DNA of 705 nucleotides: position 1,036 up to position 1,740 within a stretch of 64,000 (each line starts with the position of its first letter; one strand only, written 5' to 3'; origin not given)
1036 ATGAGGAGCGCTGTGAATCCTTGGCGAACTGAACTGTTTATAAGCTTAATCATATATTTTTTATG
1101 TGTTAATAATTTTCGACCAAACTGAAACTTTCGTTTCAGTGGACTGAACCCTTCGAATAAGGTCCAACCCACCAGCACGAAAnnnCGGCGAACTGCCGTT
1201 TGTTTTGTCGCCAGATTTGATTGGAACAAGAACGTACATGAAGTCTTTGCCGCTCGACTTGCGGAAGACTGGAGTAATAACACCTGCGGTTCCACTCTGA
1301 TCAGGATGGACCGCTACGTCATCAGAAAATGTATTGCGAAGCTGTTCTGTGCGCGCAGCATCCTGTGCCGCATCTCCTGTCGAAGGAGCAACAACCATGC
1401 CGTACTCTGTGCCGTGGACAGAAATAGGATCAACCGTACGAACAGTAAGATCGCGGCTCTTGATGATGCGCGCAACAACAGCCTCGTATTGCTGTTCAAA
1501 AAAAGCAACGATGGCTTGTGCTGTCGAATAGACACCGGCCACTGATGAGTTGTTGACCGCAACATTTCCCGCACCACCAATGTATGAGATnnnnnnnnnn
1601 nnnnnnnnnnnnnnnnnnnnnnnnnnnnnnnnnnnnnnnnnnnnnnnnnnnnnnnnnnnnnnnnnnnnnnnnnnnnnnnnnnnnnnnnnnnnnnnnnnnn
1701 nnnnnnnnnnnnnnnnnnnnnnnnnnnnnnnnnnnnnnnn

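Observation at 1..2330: Membrane-anchored tandem-HTH (MerR/excisionase-type) regulator next to a perfect palindrome and two secreted proteins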

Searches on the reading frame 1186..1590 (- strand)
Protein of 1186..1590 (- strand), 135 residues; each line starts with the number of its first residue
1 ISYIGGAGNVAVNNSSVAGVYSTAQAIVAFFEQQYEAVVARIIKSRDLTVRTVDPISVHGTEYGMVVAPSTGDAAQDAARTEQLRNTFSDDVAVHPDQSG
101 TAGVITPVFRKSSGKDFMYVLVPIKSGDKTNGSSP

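Call 83: predict_structure(alignment_id=A6)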
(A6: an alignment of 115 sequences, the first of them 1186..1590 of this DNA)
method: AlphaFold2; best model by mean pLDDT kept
length: 135 residues; sequences in the alignment: 115
mean_pLDDT: 54.7   pTM: 0.23
mean pLDDT of the five models: 54.7, 52.3, 51.8, 50.6, 49.3
residues with pLDDT >= 90: 0; 70-90: 13; 50-70: 79; < 50: 43
segments of 3 or more residues with pLDDT < 50: 8-12, 14-21, 45-52, 54-61, 132-134
pLDDT, mean of each block of 10 residues (from residue 1): 47 47 54 57 51 45 59 73 67 55 52 52 56 48
secondary structure, 60 per line:
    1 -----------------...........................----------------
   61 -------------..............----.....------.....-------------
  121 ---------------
elements in order: H18-44 H74-87 E92-96 E103-107
